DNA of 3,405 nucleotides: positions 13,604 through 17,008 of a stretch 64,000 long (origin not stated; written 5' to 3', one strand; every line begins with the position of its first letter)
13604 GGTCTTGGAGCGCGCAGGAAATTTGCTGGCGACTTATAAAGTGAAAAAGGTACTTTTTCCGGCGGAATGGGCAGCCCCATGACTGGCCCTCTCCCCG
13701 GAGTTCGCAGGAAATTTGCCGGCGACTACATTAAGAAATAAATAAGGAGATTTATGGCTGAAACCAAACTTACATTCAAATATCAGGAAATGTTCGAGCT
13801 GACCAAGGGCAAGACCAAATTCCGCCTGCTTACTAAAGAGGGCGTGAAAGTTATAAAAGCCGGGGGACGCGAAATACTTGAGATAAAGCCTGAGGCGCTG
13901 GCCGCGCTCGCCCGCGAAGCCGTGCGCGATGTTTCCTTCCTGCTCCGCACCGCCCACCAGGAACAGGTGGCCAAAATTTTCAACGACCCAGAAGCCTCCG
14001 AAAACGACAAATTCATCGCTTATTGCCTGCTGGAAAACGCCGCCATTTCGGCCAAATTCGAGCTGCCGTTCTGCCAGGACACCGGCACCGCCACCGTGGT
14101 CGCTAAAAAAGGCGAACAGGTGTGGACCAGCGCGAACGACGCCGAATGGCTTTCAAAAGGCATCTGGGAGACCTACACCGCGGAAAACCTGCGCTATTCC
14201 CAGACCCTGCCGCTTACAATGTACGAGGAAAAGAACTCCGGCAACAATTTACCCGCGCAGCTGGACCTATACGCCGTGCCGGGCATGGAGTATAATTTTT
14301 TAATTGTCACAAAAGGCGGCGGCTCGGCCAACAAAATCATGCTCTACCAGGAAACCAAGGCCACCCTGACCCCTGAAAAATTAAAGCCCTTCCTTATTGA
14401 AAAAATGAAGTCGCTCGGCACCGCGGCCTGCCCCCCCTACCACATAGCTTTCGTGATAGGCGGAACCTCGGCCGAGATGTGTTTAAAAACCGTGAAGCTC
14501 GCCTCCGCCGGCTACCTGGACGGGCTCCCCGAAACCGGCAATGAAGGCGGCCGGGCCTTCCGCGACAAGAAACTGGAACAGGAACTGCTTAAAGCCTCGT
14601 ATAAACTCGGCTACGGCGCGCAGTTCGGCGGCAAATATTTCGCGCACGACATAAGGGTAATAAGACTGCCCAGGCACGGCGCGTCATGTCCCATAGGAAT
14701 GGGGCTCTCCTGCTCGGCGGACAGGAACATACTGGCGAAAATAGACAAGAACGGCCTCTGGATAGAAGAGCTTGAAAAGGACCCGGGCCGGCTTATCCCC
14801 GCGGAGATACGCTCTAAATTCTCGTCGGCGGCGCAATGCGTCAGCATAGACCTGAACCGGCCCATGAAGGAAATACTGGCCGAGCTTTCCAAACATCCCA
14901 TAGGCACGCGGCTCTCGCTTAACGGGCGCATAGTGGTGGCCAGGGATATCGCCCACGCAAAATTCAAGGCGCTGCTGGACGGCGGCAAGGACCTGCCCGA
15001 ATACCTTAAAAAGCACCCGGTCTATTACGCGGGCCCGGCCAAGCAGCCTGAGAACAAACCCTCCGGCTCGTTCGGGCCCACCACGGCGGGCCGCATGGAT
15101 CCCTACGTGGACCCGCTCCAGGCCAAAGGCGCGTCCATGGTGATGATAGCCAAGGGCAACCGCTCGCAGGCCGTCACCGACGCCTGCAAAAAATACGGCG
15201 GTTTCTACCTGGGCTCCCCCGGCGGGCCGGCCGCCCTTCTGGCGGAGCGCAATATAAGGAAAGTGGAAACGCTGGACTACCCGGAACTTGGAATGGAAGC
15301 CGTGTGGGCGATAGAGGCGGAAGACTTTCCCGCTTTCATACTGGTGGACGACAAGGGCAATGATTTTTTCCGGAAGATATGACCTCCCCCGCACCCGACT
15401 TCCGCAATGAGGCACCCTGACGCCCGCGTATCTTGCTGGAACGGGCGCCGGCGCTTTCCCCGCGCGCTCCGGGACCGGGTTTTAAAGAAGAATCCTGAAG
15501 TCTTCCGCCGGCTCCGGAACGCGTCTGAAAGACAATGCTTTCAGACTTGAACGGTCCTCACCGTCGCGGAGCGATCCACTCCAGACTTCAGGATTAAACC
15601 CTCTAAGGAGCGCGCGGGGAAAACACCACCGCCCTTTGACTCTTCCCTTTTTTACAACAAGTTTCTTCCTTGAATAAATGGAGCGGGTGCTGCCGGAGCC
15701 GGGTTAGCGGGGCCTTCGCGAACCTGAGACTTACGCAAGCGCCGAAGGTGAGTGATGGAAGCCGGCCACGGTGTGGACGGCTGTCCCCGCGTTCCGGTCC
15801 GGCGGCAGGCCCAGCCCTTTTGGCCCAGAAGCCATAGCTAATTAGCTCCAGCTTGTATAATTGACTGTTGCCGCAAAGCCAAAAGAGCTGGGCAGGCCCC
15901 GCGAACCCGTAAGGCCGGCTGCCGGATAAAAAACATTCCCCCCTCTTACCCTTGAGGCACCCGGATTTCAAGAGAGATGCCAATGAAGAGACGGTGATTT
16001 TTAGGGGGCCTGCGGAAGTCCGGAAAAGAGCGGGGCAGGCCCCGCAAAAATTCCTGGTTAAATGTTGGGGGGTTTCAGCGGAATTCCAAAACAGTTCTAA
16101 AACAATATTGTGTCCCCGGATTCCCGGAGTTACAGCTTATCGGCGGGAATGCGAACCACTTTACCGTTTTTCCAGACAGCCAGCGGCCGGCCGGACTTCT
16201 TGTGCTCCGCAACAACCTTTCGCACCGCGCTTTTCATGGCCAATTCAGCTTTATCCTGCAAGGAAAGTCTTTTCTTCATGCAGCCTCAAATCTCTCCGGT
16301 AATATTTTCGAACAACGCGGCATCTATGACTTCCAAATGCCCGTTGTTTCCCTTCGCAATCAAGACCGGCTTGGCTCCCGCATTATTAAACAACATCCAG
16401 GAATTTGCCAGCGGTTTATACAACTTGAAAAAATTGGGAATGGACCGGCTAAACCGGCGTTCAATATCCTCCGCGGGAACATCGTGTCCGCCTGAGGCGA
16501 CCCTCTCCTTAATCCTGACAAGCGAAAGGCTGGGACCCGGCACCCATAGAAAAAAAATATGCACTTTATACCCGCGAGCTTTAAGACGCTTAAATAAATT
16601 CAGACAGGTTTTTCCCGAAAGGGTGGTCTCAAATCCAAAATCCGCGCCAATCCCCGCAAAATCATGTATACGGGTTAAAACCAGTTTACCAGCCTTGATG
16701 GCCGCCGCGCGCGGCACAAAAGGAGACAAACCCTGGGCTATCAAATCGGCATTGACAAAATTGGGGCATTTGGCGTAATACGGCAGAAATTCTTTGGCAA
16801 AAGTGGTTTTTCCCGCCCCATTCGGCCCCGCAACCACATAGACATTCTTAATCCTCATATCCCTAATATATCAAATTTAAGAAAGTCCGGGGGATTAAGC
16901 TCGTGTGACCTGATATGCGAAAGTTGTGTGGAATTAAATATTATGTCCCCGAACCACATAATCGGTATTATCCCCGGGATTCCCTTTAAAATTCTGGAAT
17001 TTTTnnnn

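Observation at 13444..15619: Fumarase gene bracketed by two related multi-stem elements (family C) in inverted orientation, at a TA-module-rich hotspot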

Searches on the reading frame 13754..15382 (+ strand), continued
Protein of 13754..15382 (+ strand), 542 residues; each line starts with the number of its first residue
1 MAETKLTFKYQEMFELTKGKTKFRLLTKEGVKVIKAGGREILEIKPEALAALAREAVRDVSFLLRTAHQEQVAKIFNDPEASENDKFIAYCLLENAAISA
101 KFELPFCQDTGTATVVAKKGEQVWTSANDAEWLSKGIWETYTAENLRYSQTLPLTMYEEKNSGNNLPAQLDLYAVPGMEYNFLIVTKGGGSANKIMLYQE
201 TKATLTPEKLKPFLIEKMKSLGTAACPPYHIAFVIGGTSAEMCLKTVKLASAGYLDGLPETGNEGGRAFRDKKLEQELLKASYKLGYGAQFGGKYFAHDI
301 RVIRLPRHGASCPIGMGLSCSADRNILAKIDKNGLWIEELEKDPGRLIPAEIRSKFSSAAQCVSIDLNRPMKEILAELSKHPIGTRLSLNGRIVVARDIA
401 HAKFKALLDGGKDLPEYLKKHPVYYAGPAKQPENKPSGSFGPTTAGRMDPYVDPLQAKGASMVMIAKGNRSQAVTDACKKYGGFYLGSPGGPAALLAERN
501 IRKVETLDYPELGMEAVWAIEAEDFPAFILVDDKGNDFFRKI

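Call 99: search_protein_families(library=ncbifam, proteins=[L008:8576-9454:+], max_evalue=0.01)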
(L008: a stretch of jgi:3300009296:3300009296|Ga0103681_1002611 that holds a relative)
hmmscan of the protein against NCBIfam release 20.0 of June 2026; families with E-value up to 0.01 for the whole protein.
L008:8576-9454:+ (292 aa): 2 families
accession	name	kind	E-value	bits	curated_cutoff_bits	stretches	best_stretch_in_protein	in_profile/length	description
NF040563.1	guided_IscB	equivalog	6.5e-11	41.9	175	1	212-289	166-237/314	RNA-guided endonuclease IscB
NF045808.1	PT-DNA_restrict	exception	0.00034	19.8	180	1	220-282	157-218/284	phosphorothioated DNA-binding restriction endonuclease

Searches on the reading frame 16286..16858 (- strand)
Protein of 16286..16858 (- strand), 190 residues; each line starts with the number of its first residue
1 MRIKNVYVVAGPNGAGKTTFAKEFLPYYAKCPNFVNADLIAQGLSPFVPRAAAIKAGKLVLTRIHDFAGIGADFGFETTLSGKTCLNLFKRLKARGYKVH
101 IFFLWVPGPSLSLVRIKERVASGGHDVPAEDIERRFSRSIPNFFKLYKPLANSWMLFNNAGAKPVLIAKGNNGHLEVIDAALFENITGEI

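Call 67: search_protein_families(library=pfam, proteins=[window:16286-16858:-], max_evalue=1)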
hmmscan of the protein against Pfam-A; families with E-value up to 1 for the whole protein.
window:16286-16858:- (190 aa): 19 families
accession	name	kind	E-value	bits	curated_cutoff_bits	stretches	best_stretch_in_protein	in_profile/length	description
PF06414.18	Zeta_toxin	-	1.8e-07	31.3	22.3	2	71-137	95-164/199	Zeta toxin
PF13671.12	AAA_33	-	0.00077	20.2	27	1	7-134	2-135/143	AAA domain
PF13479.12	AAA_24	-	0.0029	17.9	27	1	4-30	2-23/195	AAA domain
PF13439.12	Glyco_transf_4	-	0.0078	16.7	28.5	1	83-150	6-68/170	Glycosyltransferase Family 4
PF06745.19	ATPase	-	0.021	14.6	26.6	1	4-25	19-40/231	KaiC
PF20720.3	nSTAND3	-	0.033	14.3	27.2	1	4-30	17-43/155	Novel STAND NTPase 3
PF03205.20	MobB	-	0.042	14.2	26.6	0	8-28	3-23/133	Molybdopterin guanine dinucleotide synthesis protein B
PF00005.33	ABC_tran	-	0.043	14.8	25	1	5-23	12-30/137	ABC transporter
PF13191.12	AAA_16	-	0.047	14.6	32.6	1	6-56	26-75/167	AAA ATPase domain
PF13173.12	AAA_14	-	0.05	14.1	27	1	5-33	3-33/129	AAA domain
PF13401.12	AAA_22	-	0.062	14.1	27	1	5-26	6-27/130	AAA domain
PF13476.12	AAA_23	-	0.072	14.2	27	1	5-20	20-35/201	AAA domain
PF13238.12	AAA_18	-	0.093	13.6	29.4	0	8-24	2-18/128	AAA domain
PF01637.24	ATPase_2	-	0.11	12.8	33.2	1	4-25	20-41/225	ATPase domain predominantly from Archaea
PF03029.23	ATP_bind_1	-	0.12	12.6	27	1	9-38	1-33/240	Conserved hypothetical ATP binding protein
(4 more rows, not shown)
